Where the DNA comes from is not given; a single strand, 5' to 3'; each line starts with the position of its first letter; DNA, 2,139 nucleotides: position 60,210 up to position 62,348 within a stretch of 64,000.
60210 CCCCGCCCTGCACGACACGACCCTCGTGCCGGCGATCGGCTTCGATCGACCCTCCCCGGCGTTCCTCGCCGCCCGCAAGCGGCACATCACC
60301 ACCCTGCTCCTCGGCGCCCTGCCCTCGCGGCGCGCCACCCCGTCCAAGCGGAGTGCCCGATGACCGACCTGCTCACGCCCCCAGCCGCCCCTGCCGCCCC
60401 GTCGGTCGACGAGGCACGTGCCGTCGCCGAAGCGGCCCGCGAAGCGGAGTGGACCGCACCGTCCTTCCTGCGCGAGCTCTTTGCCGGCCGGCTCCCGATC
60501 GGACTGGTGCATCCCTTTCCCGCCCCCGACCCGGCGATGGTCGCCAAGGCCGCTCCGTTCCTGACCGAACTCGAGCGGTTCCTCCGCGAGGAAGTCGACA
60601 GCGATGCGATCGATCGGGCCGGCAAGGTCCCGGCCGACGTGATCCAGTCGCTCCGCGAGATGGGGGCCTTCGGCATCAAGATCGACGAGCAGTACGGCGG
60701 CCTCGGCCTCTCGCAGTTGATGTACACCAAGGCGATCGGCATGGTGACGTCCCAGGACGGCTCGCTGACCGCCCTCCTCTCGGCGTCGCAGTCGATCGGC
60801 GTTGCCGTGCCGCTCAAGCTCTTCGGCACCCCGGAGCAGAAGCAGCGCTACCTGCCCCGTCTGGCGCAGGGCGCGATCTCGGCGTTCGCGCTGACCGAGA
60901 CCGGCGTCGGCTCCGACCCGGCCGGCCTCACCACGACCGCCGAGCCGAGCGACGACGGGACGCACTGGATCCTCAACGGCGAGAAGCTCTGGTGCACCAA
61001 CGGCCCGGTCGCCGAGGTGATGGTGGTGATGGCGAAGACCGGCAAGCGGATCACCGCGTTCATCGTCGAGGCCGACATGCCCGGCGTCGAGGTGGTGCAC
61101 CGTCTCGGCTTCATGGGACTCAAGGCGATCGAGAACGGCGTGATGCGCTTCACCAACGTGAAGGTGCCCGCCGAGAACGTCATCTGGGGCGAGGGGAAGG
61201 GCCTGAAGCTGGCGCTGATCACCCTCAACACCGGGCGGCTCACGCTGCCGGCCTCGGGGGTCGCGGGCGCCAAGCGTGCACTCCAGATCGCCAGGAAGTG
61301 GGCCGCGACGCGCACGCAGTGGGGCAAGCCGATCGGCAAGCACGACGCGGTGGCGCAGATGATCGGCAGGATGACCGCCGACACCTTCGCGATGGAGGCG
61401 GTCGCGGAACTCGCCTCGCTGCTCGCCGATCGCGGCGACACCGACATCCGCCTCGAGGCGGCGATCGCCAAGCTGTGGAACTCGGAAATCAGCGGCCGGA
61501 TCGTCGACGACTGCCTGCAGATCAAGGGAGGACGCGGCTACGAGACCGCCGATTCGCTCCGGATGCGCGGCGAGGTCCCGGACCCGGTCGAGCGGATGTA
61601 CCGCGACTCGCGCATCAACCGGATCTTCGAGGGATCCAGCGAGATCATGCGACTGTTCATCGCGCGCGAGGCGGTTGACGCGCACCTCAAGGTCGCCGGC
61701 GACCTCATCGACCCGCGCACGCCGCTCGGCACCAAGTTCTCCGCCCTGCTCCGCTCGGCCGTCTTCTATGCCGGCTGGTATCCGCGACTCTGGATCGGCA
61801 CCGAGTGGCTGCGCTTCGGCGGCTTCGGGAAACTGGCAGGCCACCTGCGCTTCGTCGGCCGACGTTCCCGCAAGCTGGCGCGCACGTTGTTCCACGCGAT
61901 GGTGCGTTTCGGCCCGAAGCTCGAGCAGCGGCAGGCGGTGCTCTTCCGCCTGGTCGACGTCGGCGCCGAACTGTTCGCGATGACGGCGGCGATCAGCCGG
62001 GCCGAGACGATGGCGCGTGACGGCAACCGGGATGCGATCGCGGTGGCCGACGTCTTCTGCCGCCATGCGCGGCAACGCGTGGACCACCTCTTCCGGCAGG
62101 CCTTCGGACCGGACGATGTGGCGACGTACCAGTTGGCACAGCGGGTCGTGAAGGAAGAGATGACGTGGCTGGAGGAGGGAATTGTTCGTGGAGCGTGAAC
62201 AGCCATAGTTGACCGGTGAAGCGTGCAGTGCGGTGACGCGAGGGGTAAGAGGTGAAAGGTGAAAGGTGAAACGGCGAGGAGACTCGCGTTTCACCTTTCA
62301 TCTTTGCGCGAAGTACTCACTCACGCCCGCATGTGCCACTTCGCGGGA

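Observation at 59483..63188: Three near-identical palindromes built from 7-nt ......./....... units sit on gene stop codons and close all three reading frames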

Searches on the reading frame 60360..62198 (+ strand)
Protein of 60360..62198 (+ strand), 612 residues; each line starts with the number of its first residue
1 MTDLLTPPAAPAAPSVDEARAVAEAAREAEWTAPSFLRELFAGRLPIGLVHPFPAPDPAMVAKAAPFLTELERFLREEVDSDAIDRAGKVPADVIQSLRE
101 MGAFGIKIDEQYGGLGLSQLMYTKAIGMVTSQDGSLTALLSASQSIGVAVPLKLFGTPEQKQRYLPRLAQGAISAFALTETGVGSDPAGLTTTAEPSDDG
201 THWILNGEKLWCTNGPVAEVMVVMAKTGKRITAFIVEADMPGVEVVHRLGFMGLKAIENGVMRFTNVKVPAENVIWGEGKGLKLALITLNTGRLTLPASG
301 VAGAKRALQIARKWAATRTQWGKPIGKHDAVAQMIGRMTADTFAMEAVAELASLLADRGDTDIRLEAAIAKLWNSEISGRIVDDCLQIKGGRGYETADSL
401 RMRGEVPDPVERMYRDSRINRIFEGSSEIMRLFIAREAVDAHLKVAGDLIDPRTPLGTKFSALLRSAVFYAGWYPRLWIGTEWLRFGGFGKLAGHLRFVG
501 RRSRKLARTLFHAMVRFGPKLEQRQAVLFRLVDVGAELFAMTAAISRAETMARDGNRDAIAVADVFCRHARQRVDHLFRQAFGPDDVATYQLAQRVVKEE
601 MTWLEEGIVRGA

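Call 15: find_encoding_contigs(protein=window:60360-62198:+, flank=10000, max_places=6)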
Protein window:60360-62198:+ (612 aa): 1 contig read that carries it; 1 place shown.
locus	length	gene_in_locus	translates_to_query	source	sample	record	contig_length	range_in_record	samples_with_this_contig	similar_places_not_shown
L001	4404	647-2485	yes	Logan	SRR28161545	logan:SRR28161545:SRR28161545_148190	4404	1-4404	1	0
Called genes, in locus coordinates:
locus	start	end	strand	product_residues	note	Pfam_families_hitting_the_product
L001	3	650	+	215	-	?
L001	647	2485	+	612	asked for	PF02771:Acyl-CoA_dh_N, PF02770:Acyl-CoA_dh_M, PF00441:Acyl-CoA_dh_1, PF08028:Acyl-CoA_dh_2, PF21343:ACAD9-ACADV_C, PF21263:Acyl-CoA-dh_C (weak)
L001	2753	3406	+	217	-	-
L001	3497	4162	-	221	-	PF13505:OMP_b-brl (weak)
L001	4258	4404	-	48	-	?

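Call 28: search_protein_families(library=pfam, proteins=[window:60360-62198:+])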
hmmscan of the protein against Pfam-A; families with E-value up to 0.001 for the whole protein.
window:60360-62198:+ (612 aa): 6 families
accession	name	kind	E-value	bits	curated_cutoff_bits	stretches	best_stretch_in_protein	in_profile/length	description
PF00441.29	Acyl-CoA_dh_1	-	1.3e-37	129.7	22.4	1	279-437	1-148/150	Acyl-CoA dehydrogenase, C-terminal domain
PF02771.21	Acyl-CoA_dh_N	-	1.7e-22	80.4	22.9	1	68-171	8-112/113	Acyl-CoA dehydrogenase, N-terminal domain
PF02770.24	Acyl-CoA_dh_M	-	9.9e-22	77.4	33.3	1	175-267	1-97/97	Acyl-CoA dehydrogenase, middle domain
PF21343.2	ACAD9-ACADV_C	-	6.9e-14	52.6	27.8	1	504-597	15-111/120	ACAD9/ACADV, C-terminal domain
PF08028.16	Acyl-CoA_dh_2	-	8.1e-08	33.1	22.7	1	303-424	10-130/134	Acyl-CoA dehydrogenase, C-terminal domain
PF21263.2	Acyl-CoA-dh_C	-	4.4e-07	30.6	27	1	513-580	13-76/96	Acyl-CoA dehydrogenase, C-terminal domain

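Call 34: find_related_loci(query=window:60360-62198:+, collection=metagenome_contigs, flank=10000)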
Query window:60360-62198:+ (612 aa) in metagenome_contigs; peptide patterns used: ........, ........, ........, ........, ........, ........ (x = any residue, [..] = any of these).
537 stretches matched a pattern; 354 encode a relative of the query (tblastn E <= 1e-3); the best 80 are kept; 80 distinct loci.
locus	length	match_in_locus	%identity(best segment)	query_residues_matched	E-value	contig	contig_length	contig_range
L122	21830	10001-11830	96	1-610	0e+0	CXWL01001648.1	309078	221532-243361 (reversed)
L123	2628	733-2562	92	1-610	0e+0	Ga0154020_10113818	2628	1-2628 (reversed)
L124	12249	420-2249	92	1-610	0e+0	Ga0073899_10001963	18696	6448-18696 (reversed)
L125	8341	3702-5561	70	1-610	0e+0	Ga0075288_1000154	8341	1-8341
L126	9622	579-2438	70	1-610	0e+0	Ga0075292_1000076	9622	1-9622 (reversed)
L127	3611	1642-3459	71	7-608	0e+0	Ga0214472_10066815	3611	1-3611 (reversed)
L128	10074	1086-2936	69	1-610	0e+0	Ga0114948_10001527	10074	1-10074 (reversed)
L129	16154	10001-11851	69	1-610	0e+0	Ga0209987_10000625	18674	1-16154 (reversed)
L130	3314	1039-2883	68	5-609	0e+0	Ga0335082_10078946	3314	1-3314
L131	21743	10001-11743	70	31-608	0e+0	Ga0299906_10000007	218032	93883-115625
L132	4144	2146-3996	66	5-611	0e+0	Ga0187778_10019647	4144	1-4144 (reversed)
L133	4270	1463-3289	67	13-609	0e+0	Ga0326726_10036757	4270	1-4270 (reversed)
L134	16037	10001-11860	68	1-610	0e+0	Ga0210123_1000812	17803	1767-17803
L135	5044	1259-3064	68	18-609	0e+0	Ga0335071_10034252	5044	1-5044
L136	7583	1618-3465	67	6-609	0e+0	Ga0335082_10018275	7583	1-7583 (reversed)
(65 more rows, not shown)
